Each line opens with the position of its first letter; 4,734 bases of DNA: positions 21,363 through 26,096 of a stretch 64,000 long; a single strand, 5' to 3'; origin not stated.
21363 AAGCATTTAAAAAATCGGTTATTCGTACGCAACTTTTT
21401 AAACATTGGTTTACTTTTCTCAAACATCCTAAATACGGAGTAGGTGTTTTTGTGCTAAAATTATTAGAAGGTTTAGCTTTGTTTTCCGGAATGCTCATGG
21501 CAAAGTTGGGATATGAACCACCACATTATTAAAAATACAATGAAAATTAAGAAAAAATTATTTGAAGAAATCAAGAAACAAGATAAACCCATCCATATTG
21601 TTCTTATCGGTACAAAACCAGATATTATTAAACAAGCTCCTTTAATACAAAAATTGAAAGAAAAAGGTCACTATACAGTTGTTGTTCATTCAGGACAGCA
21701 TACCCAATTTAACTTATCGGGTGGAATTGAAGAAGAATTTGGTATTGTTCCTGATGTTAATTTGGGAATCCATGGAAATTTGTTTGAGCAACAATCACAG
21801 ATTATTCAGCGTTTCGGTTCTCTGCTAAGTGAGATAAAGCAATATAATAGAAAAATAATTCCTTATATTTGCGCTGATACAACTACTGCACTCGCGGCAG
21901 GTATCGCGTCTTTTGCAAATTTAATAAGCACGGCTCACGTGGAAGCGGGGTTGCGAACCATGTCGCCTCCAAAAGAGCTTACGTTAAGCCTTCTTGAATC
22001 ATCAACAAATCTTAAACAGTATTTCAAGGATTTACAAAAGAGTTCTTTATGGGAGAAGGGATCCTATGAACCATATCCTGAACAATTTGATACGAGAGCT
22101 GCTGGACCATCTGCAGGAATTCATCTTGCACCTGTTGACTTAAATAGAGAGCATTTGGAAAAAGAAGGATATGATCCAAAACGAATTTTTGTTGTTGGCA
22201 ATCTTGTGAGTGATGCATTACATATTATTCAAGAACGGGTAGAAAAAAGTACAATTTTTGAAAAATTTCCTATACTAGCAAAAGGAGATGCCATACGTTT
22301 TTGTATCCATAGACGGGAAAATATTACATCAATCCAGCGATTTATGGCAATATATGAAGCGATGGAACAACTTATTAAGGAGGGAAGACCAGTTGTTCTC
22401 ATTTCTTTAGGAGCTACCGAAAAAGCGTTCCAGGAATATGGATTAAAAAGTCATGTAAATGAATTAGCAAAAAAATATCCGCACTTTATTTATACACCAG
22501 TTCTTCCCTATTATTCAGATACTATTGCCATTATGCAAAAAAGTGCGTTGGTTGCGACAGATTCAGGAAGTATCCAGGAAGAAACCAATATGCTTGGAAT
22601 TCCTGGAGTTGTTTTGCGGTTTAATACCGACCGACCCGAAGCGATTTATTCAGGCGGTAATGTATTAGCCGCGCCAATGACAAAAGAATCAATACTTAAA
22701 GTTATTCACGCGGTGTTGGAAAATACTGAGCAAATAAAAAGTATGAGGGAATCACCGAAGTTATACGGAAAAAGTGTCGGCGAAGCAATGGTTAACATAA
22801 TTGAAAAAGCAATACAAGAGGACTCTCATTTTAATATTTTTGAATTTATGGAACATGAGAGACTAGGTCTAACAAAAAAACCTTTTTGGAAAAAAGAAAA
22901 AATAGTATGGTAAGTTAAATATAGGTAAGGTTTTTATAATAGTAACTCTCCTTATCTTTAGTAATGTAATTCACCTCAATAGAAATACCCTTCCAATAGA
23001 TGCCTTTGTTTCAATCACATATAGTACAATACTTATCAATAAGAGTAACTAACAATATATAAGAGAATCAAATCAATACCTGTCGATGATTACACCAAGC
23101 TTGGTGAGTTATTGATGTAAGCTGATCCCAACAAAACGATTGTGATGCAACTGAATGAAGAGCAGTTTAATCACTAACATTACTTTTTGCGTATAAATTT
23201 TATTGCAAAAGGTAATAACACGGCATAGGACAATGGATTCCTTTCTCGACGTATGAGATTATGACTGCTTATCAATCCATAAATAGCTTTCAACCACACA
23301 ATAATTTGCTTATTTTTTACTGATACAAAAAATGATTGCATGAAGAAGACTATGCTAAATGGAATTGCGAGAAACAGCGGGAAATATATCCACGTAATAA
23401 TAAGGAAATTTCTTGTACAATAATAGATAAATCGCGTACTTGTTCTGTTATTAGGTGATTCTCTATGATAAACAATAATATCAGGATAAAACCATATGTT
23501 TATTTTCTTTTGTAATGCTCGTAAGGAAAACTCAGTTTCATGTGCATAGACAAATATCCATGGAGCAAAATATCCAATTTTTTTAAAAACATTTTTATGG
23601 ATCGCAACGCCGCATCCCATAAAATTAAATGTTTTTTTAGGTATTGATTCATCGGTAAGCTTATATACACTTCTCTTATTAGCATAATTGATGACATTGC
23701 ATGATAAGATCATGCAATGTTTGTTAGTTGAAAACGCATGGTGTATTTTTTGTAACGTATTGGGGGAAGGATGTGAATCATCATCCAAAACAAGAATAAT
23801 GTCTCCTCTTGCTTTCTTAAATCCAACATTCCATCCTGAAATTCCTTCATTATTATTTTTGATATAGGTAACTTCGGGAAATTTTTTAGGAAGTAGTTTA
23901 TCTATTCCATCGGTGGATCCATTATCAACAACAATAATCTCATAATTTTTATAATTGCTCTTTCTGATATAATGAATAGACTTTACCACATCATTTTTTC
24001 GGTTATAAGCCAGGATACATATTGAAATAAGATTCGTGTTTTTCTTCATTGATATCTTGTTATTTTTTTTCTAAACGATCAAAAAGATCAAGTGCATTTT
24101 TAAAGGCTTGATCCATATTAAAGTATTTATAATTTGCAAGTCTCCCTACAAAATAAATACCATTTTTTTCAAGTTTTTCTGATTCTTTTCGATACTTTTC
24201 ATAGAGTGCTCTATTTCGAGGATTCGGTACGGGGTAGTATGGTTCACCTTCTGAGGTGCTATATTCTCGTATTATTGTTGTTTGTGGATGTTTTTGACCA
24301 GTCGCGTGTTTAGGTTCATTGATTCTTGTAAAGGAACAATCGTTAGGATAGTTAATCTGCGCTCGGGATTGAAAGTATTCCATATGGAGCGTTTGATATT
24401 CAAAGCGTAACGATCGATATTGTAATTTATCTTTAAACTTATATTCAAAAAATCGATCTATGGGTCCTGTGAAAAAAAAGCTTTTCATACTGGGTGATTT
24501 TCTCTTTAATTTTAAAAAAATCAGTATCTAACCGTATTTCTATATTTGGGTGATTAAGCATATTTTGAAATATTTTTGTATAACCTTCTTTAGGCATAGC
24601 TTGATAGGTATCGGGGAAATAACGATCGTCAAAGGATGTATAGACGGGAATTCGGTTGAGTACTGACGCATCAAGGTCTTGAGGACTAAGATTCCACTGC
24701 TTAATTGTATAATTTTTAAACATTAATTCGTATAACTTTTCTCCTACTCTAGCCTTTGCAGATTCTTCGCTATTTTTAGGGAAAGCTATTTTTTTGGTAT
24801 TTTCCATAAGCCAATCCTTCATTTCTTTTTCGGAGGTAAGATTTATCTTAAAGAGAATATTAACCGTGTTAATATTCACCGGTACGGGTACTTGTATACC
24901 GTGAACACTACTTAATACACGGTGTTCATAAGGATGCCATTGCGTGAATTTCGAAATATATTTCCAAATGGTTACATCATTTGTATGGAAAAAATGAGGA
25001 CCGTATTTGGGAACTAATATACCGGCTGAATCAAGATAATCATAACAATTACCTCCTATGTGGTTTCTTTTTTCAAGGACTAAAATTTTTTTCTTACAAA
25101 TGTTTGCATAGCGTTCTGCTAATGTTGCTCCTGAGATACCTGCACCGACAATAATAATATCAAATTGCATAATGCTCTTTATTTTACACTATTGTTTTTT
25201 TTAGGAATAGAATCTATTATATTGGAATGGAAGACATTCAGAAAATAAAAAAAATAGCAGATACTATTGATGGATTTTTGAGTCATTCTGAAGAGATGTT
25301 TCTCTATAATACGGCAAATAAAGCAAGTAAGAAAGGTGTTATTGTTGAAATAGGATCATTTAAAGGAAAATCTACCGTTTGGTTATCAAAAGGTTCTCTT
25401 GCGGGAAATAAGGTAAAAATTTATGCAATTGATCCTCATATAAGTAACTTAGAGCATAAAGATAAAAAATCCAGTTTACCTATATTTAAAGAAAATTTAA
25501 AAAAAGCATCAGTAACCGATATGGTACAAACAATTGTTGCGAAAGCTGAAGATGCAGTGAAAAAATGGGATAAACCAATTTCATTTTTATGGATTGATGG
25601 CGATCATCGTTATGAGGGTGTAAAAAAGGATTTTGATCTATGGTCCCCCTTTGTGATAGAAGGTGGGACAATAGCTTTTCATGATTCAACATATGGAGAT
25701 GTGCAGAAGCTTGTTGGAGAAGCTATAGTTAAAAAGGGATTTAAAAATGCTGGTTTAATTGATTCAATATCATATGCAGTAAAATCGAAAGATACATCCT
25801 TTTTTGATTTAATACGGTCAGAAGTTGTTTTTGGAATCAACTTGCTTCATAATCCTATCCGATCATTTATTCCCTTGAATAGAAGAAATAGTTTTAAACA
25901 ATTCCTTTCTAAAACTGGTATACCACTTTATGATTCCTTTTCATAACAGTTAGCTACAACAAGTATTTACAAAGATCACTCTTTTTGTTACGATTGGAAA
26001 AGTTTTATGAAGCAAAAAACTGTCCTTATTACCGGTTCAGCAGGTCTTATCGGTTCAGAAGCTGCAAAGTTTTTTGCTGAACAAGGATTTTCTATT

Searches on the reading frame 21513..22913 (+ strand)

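Call 14: search_protein_families(library=pfam, proteins=[window:21513-22913:+], max_evalue=0.00001)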
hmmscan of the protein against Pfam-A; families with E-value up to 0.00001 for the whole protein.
window:21513-22913:+ (466 aa): 1 family
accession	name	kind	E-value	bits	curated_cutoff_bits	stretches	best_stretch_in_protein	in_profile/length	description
PF02350.25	Epimerase_2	-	2e-54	185.2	30.6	2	185-431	107-344/347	UDP-N-acetylglucosamine 2-epimerase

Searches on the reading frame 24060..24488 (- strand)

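Call 13: search_protein_families(library=pfam, proteins=[window:24060-24488:-], max_evalue=0.00001)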
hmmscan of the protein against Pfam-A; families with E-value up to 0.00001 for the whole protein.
window:24060-24488:- (142 aa): 1 family
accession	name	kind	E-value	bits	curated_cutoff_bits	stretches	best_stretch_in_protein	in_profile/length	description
PF03275.19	GLF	-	4.5e-38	131.4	26.3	1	3-122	83-203/203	UDP-galactopyranose mutase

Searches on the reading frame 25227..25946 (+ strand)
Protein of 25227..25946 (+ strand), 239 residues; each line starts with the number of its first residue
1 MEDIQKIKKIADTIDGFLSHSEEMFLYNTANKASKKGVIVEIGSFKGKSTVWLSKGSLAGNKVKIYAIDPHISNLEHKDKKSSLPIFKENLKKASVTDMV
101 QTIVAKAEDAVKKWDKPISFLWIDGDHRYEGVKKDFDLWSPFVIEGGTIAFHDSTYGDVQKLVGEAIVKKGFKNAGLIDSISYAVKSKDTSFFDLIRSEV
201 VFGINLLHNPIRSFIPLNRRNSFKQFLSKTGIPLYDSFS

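Call 13: search_protein_families(library=pfam, proteins=[window:25227-25946:+], max_evalue=0.00001)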
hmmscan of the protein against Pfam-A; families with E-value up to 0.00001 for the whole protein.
window:25227-25946:+ (239 aa): 2 families
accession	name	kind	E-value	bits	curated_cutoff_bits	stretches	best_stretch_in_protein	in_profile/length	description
PF13578.12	Methyltransf_24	-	3.8e-24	86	26.3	1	40-153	1-104/105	Methyltransferase domain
PF04989.18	RMNT_CmcI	-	5e-06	26.8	23.2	1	23-162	20-156/206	Rhamnosyl O-methyltransferase/CmcI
